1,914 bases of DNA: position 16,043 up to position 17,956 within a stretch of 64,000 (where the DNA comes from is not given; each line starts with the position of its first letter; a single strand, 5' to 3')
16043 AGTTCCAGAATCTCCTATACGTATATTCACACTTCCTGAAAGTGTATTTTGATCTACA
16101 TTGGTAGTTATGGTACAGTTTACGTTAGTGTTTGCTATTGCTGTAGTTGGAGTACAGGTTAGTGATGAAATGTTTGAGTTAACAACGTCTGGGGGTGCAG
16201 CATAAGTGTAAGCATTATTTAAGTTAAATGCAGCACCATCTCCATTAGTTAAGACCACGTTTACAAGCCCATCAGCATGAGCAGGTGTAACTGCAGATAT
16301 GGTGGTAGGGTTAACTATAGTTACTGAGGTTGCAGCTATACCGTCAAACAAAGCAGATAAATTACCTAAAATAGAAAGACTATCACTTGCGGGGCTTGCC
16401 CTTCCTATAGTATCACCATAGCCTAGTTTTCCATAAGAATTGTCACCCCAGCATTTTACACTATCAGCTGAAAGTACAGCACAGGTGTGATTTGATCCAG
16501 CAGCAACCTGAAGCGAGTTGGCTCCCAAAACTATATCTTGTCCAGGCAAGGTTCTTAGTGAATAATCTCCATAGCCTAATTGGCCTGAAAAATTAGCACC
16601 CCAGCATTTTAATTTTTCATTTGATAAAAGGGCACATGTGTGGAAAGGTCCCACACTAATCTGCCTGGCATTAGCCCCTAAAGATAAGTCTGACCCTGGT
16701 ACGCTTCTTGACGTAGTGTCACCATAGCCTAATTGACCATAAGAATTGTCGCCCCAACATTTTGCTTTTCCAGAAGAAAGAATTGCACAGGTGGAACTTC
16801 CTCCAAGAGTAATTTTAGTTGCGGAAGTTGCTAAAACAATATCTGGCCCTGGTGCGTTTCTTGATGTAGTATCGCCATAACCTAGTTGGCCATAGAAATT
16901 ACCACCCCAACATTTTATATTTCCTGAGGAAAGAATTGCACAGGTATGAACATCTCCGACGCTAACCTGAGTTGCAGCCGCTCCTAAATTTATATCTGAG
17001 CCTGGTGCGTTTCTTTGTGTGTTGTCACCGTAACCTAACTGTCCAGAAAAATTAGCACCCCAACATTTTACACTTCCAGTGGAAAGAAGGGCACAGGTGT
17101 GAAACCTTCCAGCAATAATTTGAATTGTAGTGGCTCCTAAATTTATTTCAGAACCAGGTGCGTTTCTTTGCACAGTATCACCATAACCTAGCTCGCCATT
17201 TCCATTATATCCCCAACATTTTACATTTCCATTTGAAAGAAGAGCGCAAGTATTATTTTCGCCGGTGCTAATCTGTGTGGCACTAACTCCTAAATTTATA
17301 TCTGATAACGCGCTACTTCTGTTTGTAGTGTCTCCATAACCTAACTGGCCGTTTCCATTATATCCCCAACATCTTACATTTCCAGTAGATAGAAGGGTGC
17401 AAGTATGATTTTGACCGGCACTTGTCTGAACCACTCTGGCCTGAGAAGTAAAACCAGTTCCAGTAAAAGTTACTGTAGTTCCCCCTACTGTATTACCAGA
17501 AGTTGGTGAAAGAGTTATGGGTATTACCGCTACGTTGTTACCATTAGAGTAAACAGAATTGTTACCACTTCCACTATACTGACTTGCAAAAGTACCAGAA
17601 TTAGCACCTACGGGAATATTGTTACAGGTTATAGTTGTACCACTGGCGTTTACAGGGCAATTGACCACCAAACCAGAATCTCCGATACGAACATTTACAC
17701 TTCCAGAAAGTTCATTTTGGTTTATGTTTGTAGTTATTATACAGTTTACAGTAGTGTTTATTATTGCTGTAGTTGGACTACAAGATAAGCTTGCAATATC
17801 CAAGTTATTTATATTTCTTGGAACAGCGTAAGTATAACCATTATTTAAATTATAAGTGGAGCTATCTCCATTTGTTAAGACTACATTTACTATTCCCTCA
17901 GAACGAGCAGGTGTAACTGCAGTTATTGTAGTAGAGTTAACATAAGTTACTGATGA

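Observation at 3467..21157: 5,896-aa surface protein chaining five complete RCC1 propellers with NIDO, CUB, SBBP and cadherin-like domains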

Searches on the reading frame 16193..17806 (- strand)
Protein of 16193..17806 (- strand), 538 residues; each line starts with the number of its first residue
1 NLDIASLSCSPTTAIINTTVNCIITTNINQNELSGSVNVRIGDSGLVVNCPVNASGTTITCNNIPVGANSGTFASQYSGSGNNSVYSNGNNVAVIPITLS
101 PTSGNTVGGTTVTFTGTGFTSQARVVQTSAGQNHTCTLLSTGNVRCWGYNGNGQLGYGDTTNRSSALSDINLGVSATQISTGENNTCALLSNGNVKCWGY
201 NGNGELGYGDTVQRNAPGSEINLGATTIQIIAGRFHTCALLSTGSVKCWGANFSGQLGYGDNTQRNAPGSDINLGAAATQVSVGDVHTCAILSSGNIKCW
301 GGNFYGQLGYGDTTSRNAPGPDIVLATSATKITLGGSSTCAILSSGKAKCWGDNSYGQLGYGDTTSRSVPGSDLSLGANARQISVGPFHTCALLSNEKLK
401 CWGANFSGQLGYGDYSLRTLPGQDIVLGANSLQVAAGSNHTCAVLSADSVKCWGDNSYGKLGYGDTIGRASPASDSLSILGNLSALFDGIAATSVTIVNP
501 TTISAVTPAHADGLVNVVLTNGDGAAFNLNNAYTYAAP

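Call 12: find_homologous_proteins(query=window:16193-17806:-, max_evalue=1e-10)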
Query window:16193-17806:- (538 aa): 7989 proteins with E <= 1e-10 among 8000 candidates; the best 120 are listed.
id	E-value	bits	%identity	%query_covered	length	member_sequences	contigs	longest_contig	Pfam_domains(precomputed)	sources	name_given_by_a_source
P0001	2.9e-271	919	42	71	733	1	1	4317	PF00415.25,PF13540.13,PF25390.2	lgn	-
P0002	7.1e-250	848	42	67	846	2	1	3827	PF00415.25,PF13540.13,PF25384.2,PF25390.2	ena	-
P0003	1.3e-239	815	38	70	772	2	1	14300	PF00415.25,PF13540.13,PF25384.2,PF25390.2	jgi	-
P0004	2.6e-236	804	42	69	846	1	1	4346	PF00415.25,PF13540.13,PF25384.2,PF25390.2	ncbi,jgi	jgi:alpha-tubulin suppressor-like RCC1 family protein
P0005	5.9e-234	796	44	70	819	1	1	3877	PF00415.25,PF13540.13,PF25384.2,PF25390.2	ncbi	-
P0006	4.2e-232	790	45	63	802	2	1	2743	PF00415.25,PF13540.13,PF18203.7,PF25384.2,PF25390.2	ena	-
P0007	4.9e-227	773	47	68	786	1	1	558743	PF00415.25,PF13540.13,PF25384.2,PF25390.2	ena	-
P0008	3.7e-226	770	43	68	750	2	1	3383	PF00415.25,PF13540.13,PF25384.2,PF25390.2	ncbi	-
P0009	5.0e-225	766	42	68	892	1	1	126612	PF00415.25,PF13540.13,PF25384.2,PF25390.2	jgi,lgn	jgi:alpha-tubulin suppressor-like RCC1 family protein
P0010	1.4e-223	762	44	65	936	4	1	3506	PF12476.14,PF00415.25,PF13540.13,PF25384.2,PF25390.2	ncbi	-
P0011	9.6e-221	752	42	65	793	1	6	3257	PF00415.25,PF13540.13,PF25384.2,PF25390.2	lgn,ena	-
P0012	2.3e-219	748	40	68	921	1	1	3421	PF00415.25,PF13540.13,PF13620.13,PF25384.2,PF25390.2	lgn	-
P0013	1.1e-218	745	45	68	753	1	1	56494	PF00415.25,PF13540.13,PF25384.2,PF25390.2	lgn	-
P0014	1.4e-217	742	41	66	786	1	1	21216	PF00415.25,PF13540.13,PF25384.2,PF25390.2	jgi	jgi:alpha-tubulin suppressor-like RCC1 family protein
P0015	2.4e-216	738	43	65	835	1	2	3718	PF17902.8,PF00415.25,PF24607.2,PF13540.13,PF25390.2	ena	-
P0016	6.1e-213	726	41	63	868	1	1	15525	PF25048.2,PF00415.25,PF13540.13,PF12548.14,PF25390.2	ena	-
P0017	1.7e-212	725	39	70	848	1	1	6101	PF25048.2,PF00415.25,PF13540.13,PF25384.2,PF25390.2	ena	-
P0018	1.7e-210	718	41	66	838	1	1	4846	PF00415.25,PF13540.13,PF25384.2,PF25390.2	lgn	-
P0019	8.3e-210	716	40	66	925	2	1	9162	PF00415.25,PF13540.13,PF25384.2,PF25390.2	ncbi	-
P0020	1.3e-209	715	47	64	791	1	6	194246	PF00415.25,PF13540.13,PF25384.2,PF25390.2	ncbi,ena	-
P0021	3.4e-209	714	39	65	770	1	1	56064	PF00415.25,PF13540.13,PF25384.2,PF25390.2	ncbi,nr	ncbi:MAG: hypothetical protein JW929_09500 [Anaerolineales bacterium]|nr:hypothetical protein [Anaer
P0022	4.4e-209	714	40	66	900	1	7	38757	PF00415.25,PF13540.13,PF25384.2,PF25390.2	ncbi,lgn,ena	-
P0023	1.0e-208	713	40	68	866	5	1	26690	PF00415.25,PF13540.13,PF25384.2,PF25390.2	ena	-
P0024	1.6e-207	709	42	64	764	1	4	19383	PF00415.25,PF13540.13,PF25384.2,PF25390.2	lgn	-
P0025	2.8e-207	708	37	68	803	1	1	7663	PF00415.25,PF13540.13,PF25384.2,PF25390.2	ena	-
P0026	8.0e-207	706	42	69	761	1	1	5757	PF00415.25,PF13540.13,PF25384.2,PF25390.2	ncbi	-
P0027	1.7e-205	702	41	70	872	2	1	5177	PF00415.25,PF13540.13,PF25384.2,PF25390.2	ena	-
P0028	6.7e-204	697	42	67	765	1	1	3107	PF00415.25,PF13540.13,PF25384.2,PF25390.2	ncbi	-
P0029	7.8e-204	696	42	65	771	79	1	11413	PF00415.25,PF13540.13,PF25384.2,PF25390.2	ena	-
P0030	9.7e-201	686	43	66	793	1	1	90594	PF00415.25,PF13540.13,PF25384.2,PF25390.2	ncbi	-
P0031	1.2e-199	683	41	68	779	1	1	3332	PF00415.25,PF13540.13,PF25384.2,PF25390.2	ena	-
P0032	3.3e-199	681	47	65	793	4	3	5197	PF00415.25,PF13540.13,PF25384.2,PF25390.2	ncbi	-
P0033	5.3e-199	680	44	62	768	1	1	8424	PF00415.25,PF13540.13,PF25384.2,PF25390.2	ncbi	-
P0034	7.9e-199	680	41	65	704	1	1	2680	PF00415.25,PF13540.13,PF25384.2,PF25390.2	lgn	-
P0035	2.0e-197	675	43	67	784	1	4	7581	PF00415.25,PF13540.13,PF25384.2,PF25390.2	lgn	-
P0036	4.9e-197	674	-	-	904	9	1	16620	PF00415.25,PF13540.13,PF25384.2,PF25390.2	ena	-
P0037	5.6e-197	674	46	68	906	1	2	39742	PF00415.25,PF13540.13,PF25384.2,PF25390.2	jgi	jgi:alpha-tubulin suppressor-like RCC1 family protein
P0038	8.7e-197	673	42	65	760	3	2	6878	PF00415.25,PF13540.13,PF25384.2,PF25390.2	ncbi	ncbi:MAG: hypothetical protein WBO46_18765 [Caldilineaceae bacterium]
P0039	1.2e-196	673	40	65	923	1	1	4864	PF00415.25,PF13948.12,PF13540.13,PF25390.2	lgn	-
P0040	2.3e-196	672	45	65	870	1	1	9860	PF00415.25,PF13540.13,PF25384.2,PF25390.2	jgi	jgi:alpha-tubulin suppressor-like RCC1 family protein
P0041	3.8e-196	671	43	68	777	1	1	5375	PF00415.25,PF13540.13,PF25384.2,PF25390.2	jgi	jgi:alpha-tubulin suppressor-like RCC1 family protein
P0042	4.0e-196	671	45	62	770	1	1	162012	PF00415.25,PF13540.13,PF25384.2,PF25390.2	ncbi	-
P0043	1.1e-195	670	45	63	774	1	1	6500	PF00415.25,PF13540.13,PF25384.2,PF25390.2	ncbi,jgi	jgi:alpha-tubulin suppressor-like RCC1 family protein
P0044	2.9e-195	668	42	65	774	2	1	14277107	PF00415.25,PF13540.13,PF25384.2,PF25390.2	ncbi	ncbi:MAG: hypothetical protein R3C14_48795 [Caldilineaceae bacterium]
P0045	3.7e-194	665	48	65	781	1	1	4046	PF25048.2,PF00415.25,PF13540.13,PF25384.2,PF25390.2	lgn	-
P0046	6.3e-194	664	45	62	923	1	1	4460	PF00415.25,PF13540.13,PF25384.2,PF23254.2,PF25390.2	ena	-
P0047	1.5e-192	659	43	64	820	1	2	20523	PF00415.25,PF13540.13,PF25384.2,PF25390.2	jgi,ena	-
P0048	4.8e-192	658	42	64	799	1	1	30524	PF00415.25,PF13540.13,PF25384.2,PF25390.2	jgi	jgi:alpha-tubulin suppressor-like RCC1 family protein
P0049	6.8e-192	657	41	65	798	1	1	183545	PF00415.25,PF13540.13,PF25384.2,PF25390.2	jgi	jgi:alpha-tubulin suppressor-like RCC1 family protein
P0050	1.6e-191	656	42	65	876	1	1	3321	PF00415.25,PF24607.2,PF13540.13,PF25390.2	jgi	-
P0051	4.9e-191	654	41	65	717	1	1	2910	PF00415.25,PF13540.13,PF25384.2,PF25390.2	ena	-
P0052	2.5e-190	652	35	69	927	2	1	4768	PF00415.25,PF13540.13,PF25384.2,PF25390.2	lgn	-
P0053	8.3e-190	650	41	70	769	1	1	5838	PF00415.25,PF13540.13,PF25384.2,PF25390.2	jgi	jgi:alpha-tubulin suppressor-like RCC1 family protein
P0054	8.6e-190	650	42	64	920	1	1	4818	PF00415.25,PF13540.13,PF25384.2,PF25390.2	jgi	jgi:alpha-tubulin suppressor-like RCC1 family protein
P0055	1.4e-189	649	40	68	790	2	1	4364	PF00415.25,PF13540.13,PF25384.2,PF25390.2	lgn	-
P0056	2.3e-189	649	44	65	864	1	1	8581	PF00415.25,PF13540.13,PF25384.2,PF25390.2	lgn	-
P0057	8.2e-189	647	40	64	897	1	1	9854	PF00415.25,PF13540.13,PF25390.2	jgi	jgi:alpha-tubulin suppressor-like RCC1 family protein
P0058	6.0e-188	644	41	70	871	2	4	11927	PF00415.25,PF13540.13,PF25384.2,PF25390.2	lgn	-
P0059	6.3e-188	644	-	-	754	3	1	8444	PF00415.25,PF13540.13,PF25384.2,PF25390.2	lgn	-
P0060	3.6e-187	641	44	64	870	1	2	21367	PF00415.25,PF13540.13,PF25384.2,PF25390.2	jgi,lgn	jgi:alpha-tubulin suppressor-like RCC1 family protein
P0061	4.5e-187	641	40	66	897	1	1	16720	PF00415.25,PF13540.13,PF25384.2,PF25390.2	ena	-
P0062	2.6e-186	639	41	65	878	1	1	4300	PF00415.25,PF13540.13,PF25384.2,PF25390.2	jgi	jgi:alpha-tubulin suppressor-like RCC1 family protein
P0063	1.1e-185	637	44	63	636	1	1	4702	PF00415.25,PF13540.13,PF25384.2,PF12351.14,PF25390.2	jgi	-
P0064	1.5e-185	636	44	63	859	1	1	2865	PF00415.25,PF13540.13,PF25384.2,PF25390.2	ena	-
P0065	4.3e-185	635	38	74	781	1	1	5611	PF00415.25,PF13540.13,PF25384.2,PF25390.2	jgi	jgi:alpha-tubulin suppressor-like RCC1 family protein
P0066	6.4e-184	631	41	70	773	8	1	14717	PF00415.25,PF13540.13,PF25384.2,PF25390.2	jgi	jgi:alpha-tubulin suppressor-like RCC1 family protein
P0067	2.0e-183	629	46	65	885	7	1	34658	PF00415.25,PF13540.13,PF25384.2,PF25390.2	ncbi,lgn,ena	-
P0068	3.0e-183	629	43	66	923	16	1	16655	PF00415.25,PF13540.13,PF25384.2,PF25390.2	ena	-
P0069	7.8e-183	627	42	70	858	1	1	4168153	PF00415.25,PF03160.21,PF13540.13,PF25384.2,PF25390.2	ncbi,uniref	ncbi:Calx-beta domain-containing protein [Bdellovibrio sp. HCB-110]|uniref:RCC1 domain-containing pr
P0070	8.3e-183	627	44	64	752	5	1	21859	PF00415.25,PF13540.13,PF25384.2,PF25390.2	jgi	jgi:alpha-tubulin suppressor-like RCC1 family protein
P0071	3.3e-182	625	35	68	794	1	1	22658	PF00415.25,PF13540.13,PF25384.2,PF25390.2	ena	-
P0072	5.6e-182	624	39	69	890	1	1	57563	PF00415.25,PF13540.13,PF25390.2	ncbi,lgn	-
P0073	7.8e-182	624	41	62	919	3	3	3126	PF00415.25,PF13540.13,PF25384.2,PF25390.2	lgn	-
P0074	1.1e-181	623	42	64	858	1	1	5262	PF00415.25,PF13540.13,PF25384.2,PF25390.2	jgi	jgi:alpha-tubulin suppressor-like RCC1 family protein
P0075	1.2e-181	623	44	65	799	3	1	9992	PF00415.25,PF13540.13,PF25384.2,PF25390.2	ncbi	-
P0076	1.9e-181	623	46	65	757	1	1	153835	PF00415.25,PF13540.13,PF25384.2,PF25390.2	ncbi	-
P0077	5.2e-181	621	37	72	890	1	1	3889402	PF00415.25,PF13540.13,PF12548.14,PF25390.2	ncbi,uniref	ncbi:RCC1 domain-containing protein [Bdellovibrio sp. HCB-162]|uniref:RCC1 domain-containing protein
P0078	6.1e-181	621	40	71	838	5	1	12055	PF00415.25,PF13540.13,PF25384.2,PF25390.2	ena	-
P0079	8.8e-181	620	43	63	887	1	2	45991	PF00415.25,PF13540.13,PF25384.2,PF25390.2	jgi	jgi:alpha-tubulin suppressor-like RCC1 family protein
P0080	1.2e-180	620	44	63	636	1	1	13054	PF00415.25,PF13540.13,PF25384.2,PF12351.14,PF25390.2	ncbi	-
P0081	7.4e-180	617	39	69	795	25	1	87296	PF00415.25,PF13540.13,PF25384.2,PF25390.2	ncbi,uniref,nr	ncbi:RCC1 repeat-containing protein [Candidatus Amarolinea dominans]|uniref:RCC1 domain-containing p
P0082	1.0e-179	617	37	68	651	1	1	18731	PF00415.25,PF13540.13,PF25384.2,PF25390.2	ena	-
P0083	8.2e-179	614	45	68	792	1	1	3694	PF00415.25,PF13540.13,PF25384.2,PF25390.2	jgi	jgi:alpha-tubulin suppressor-like RCC1 family protein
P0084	1.1e-178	613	42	62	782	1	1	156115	PF00415.25,PF13540.13,PF25384.2,PF25390.2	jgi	jgi:alpha-tubulin suppressor-like RCC1 family protein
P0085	1.9e-178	613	42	70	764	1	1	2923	PF00415.25,PF13540.13,PF25384.2,PF25390.2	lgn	-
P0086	5.9e-178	611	39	67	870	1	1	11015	PF25048.2,PF00415.25,PF13540.13,PF25390.2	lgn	-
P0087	6.4e-178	611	40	63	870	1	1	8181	PF00415.25,PF13540.13,PF25390.2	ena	-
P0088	9.5e-178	610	43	69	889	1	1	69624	PF00415.25,PF13540.13,PF25384.2,PF25390.2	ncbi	-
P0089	1.5e-177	610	42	70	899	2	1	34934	PF00415.25,PF13540.13,PF25384.2,PF25390.2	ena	-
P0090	2.7e-177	609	39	64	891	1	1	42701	PF00415.25,PF13540.13,PF25390.2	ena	-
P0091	3.3e-177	609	37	70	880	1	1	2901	PF00415.25,PF13540.13,PF25390.2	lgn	-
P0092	1.1e-176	607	37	64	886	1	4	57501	PF17902.8,PF25048.2,PF00415.25,PF13540.13,PF25390.2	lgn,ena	-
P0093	1.8e-176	606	44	68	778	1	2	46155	PF00415.25,PF13540.13,PF25384.2,PF25390.2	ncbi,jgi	jgi:alpha-tubulin suppressor-like RCC1 family protein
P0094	2.0e-176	606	42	65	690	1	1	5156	PF00415.25,PF13540.13,PF25384.2,PF25390.2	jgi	jgi:alpha-tubulin suppressor-like RCC1 family protein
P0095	4.3e-176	605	43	68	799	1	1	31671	PF00415.25,PF13540.13,PF25384.2,PF25390.2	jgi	jgi:alpha-tubulin suppressor-like RCC1 family protein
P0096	1.9e-175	603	36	65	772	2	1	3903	PF00415.25,PF13540.13,PF25384.2,PF25390.2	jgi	jgi:alpha-tubulin suppressor-like RCC1 family protein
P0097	3.2e-175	602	41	64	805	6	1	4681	PF00415.25,PF13540.13,PF25384.2,PF25390.2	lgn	-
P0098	3.5e-175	602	42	68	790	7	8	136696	PF00415.25,PF13540.13,PF25384.2,PF25390.2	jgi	-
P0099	3.9e-175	602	41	65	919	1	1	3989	PF00415.25,PF13540.13,PF25384.2,PF25390.2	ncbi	-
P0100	4.1e-175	602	46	66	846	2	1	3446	PF00404.25,PF00415.25,PF13540.13,PF25384.2,PF25390.2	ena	-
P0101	4.1e-175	602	44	64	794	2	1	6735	PF00415.25,PF13540.13,PF25384.2,PF25390.2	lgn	-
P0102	7.3e-175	601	38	67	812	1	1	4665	PF00415.25,PF13540.13,PF25390.2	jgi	jgi:alpha-tubulin suppressor-like RCC1 family protein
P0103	1.0e-174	600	42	67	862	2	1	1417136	PF00415.25,PF13540.13,PF25384.2,PF25390.2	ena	-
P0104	1.1e-174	600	40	70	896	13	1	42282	PF00415.25,PF13540.13,PF25384.2,PF25390.2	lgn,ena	-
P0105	1.1e-174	600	43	65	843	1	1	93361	PF00415.25,PF13540.13,PF25384.2,PF25390.2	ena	-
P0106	1.4e-174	600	42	64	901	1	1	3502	PF00415.25,PF13540.13,PF25384.2,PF25390.2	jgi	jgi:alpha-tubulin suppressor-like RCC1 family protein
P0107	1.6e-174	600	41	68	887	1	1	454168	PF00415.25,PF13540.13,PF25384.2,PF25390.2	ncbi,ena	-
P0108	1.9e-174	599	48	64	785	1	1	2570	PF00415.25,PF13540.13,PF25384.2,PF25390.2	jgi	-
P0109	2.6e-174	599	41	64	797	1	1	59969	PF00415.25,PF13540.13,PF25384.2,PF25390.2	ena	-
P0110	4.5e-174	598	39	65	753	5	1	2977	PF00415.25,PF13540.13,PF25384.2,PF25390.2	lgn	-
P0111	5.1e-174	598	44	62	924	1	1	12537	PF11617.14,PF00415.25,PF13540.13,PF25384.2,PF25390.2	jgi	jgi:alpha-tubulin suppressor-like RCC1 family protein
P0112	8.9e-174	597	36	65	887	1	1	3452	PF00415.25,PF13540.13,PF25384.2,PF25390.2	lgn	-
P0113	9.5e-174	597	38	74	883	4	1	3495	PF00415.25,PF13540.13,PF25384.2,PF25390.2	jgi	jgi:alpha-tubulin suppressor-like RCC1 family protein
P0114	9.9e-174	597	39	64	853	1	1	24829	PF00415.25,PF13540.13,PF25384.2,PF25390.2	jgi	jgi:alpha-tubulin suppressor-like RCC1 family protein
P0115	1.1e-173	597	43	68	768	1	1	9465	PF00415.25,PF13540.13,PF25384.2,PF25390.2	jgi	-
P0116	1.3e-173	597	44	68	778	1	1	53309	PF00415.25,PF13540.13,PF25384.2,PF25390.2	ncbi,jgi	jgi:alpha-tubulin suppressor-like RCC1 family protein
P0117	1.4e-172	593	42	64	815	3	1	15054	PF00415.25,PF13540.13,PF25384.2,PF25390.2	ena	-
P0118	1.7e-172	593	45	67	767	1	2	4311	PF00415.25,PF13540.13,PF25384.2,PF25390.2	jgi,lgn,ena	-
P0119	2.0e-172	593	42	64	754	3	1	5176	PF00415.25,PF13540.13,PF25384.2,PF25390.2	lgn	-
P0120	3.9e-172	592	36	72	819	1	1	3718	PF00415.25,PF13948.12,PF13540.13,PF25384.2,PF25390.2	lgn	-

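Call 24: predict_structure(alignment_id=A1)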
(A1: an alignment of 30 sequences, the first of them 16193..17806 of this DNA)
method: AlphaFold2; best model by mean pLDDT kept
length: 538 residues; sequences in the alignment: 30
mean_pLDDT: 76.8   pTM: 0.68
mean pLDDT of the five models: 76.8, 75.0, 73.8, 73.1, 72.4
residues with pLDDT >= 90: 321; 70-90: 36; 50-70: 60; < 50: 121
segments of 3 or more residues with pLDDT < 50: 12-14, 68-121, 481-538
pLDDT, mean of each block of 10 residues (from residue 1): 58 52 66 56 56 62 57 37 32 27 24 34 76 91 93 97 90 95 97 97 97 96 96 97 98 97 96 97 98 97 98 97 94 97 97 98 98 96 96 96 97 97 90 93 83 95 93 76 31 28 30 29 30 27
secondary structure, 60 per line:
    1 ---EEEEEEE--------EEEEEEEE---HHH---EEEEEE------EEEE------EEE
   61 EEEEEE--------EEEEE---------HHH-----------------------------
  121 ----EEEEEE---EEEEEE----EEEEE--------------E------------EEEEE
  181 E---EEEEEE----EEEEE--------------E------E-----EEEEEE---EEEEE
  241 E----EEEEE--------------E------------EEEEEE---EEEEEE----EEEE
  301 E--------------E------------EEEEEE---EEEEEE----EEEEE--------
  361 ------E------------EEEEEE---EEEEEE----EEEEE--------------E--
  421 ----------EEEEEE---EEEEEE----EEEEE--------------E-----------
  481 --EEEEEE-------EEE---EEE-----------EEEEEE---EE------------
elements in order: E4-10 E19-26 E36-41 E48-51 E58-66 E75-79 E125-130 E134-139 E144-148 E176-181 E185-190 E195-199 E227-232 E236-241 E246-250 E278-283 E287-292 E297-301 E329-334 E338-343 E348-352 E380-385 E389-394 E399-403 E431-436 E440-445 E450-454 E483-488 E496-498 E502-504 E516-521

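Call 56: fold_search(model_id=the predicted structure, library=pdb)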
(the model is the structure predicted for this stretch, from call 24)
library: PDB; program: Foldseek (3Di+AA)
matches with E <= 10: 1229; with E <= 0.001: 549
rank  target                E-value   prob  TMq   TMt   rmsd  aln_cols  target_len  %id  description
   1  6xzl                  1.1e-36  1.00  0.64  0.91   1.4       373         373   32  Arabidopsis UV-B photoreceptor UVR8 mutant D96N D107N (released 2021-01-13)
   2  4dnw_A                1.8e-36  1.00  0.62  0.90   2.0       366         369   33  Crystal structure of UVB-resistance protein UVR8 (released 2012-03-07)
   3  4dnw_B                3.8e-36  1.00  0.63  0.91   1.5       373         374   32  Crystal structure of UVB-resistance protein UVR8 (released 2012-03-07)
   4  4dnv_B                5.3e-36  1.00  0.63  0.92   1.5       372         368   32  Crystal structure of the W285F mutant of UVB-resistance protein UVR8 (released 2012-03-07)
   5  4nc4_A                5.9e-36  1.00  0.63  0.90   2.1       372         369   32  Crystal structure of photoreceptor AtUVR8 mutant W285F and light-induced structural changes at 120K (released 2016-10-26)
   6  6dd7_A                9.0e-36  1.00  0.63  0.91   1.9       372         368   32  Crystal structure of plant UVB photoreceptor UVR8 from in situ serial Laue diffraction (released 2018-07-18)
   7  4d9s_B                1.0e-35  1.00  0.63  0.89   1.6       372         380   32  Crystal structure of Arabidopsis thaliana UVR8 (UV Resistance locus 8) (released 2012-04-04)
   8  4dnv_A                1.6e-35  1.00  0.64  0.92   1.5       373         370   32  Crystal structure of the W285F mutant of UVB-resistance protein UVR8 (released 2012-03-07)
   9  4d9s_A                2.5e-35  1.00  0.62  0.87   1.7       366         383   33  Crystal structure of Arabidopsis thaliana UVR8 (UV Resistance locus 8) (released 2012-04-04)
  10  8gqe_B                2.6e-35  1.00  0.63  0.87   2.0       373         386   33  Crystal structure of the W285A mutant of UVR8 in complex with RUP2 (released 2022-09-14)
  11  6xzn_A                5.6e-35  1.00  0.63  0.91   1.7       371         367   32  Arabidopsis UV-B photoreceptor UVR8 mutant G101S W285A (released 2021-01-13)
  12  4dnu                  6.6e-35  1.00  0.62  0.89   2.0       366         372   33  Crystal structure of the W285A mutant of UVB-resistance protein UVR8 (released 2012-03-07)
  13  7vgg_B                1.1e-34  1.00  0.63  0.89   1.7       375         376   32  Cryo-EM structure of Ultraviolet-B activated UVR8 in complex with COP1 (released 2022-05-04)
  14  6xzn_B                2.4e-34  1.00  0.61  0.90   1.8       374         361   32  Arabidopsis UV-B photoreceptor UVR8 mutant G101S W285A (released 2021-01-13)
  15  6xzm_A                8.3e-33  1.00  0.63  0.91   1.7       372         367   32  Arabidopsis UV-B photoreceptor UVR8 mutant D96N D107N W285A (released 2021-01-13)
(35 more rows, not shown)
